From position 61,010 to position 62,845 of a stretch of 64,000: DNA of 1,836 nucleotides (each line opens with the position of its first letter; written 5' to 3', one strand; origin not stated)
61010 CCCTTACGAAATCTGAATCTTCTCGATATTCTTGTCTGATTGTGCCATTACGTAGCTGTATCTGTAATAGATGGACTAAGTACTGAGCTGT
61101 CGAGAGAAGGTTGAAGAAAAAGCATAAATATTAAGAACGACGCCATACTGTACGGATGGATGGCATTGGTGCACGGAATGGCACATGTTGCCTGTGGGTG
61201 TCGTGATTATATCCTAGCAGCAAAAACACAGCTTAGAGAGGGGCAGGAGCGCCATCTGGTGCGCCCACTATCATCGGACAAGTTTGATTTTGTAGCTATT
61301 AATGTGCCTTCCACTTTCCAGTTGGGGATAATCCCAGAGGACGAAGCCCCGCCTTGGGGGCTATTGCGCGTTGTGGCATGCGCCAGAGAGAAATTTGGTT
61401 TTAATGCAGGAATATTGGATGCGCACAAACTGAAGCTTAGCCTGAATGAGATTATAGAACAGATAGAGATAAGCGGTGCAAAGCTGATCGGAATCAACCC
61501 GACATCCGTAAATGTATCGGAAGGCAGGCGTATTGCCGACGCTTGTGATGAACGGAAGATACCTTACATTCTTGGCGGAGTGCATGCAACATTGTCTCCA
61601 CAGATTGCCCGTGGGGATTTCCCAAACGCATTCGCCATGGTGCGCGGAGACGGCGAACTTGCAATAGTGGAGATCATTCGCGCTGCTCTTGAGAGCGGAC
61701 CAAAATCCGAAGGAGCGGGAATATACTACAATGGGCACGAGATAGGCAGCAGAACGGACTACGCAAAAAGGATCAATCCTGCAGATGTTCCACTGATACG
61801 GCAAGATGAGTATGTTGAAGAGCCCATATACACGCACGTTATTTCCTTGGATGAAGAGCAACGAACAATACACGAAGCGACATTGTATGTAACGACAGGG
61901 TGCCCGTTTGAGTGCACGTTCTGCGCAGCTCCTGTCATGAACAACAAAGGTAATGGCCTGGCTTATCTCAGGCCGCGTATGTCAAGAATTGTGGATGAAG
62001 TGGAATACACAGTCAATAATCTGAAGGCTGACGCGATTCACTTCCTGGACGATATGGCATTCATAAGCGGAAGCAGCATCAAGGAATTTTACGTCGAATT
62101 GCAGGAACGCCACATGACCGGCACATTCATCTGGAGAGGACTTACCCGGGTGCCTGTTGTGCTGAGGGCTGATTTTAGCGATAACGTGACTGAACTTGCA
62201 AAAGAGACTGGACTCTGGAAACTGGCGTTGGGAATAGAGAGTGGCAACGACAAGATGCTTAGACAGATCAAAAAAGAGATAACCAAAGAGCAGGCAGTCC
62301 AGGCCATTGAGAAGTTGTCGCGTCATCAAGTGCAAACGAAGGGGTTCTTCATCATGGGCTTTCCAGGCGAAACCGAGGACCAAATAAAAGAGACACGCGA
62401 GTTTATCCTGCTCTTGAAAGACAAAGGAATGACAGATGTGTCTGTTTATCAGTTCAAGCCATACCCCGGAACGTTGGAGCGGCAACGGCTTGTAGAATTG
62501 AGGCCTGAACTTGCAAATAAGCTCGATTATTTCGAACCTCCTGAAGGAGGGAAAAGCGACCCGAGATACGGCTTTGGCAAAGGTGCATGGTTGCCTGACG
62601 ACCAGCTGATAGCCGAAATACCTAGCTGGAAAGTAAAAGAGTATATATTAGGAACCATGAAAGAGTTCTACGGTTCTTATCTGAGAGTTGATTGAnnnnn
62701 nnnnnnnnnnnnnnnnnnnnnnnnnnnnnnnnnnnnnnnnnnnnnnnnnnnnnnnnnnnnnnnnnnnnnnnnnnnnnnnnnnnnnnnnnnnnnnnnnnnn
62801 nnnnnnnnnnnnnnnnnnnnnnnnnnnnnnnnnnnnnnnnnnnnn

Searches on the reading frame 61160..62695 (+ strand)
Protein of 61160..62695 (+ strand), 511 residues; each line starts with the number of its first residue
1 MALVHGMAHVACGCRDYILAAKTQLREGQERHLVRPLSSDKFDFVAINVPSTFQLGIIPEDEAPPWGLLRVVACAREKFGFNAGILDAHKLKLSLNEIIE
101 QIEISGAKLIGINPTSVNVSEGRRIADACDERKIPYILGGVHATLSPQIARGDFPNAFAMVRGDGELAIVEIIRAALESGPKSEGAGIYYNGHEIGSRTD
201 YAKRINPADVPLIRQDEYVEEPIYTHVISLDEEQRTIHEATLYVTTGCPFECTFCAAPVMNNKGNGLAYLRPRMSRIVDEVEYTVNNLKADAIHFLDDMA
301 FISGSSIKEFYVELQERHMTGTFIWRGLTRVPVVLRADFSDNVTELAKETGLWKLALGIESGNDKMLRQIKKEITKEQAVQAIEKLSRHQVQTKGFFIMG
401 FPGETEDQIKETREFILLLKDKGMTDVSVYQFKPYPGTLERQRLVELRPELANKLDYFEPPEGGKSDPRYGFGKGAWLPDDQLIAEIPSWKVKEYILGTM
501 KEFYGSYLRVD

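Call 86: search_protein_families(library=pfam, max_evalue=0.00001, proteins=[window:61160-62695:+])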
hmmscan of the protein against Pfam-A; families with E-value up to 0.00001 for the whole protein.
window:61160-62695:+ (511 aa): 2 families
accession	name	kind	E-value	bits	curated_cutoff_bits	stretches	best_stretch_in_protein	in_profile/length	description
PF04055.27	Radical_SAM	-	7.2e-19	69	29.5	1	243-416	2-166/166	Radical SAM superfamily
PF02310.24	B12-binding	-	3e-08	34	32.1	1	62-172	11-120/121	B12 binding domain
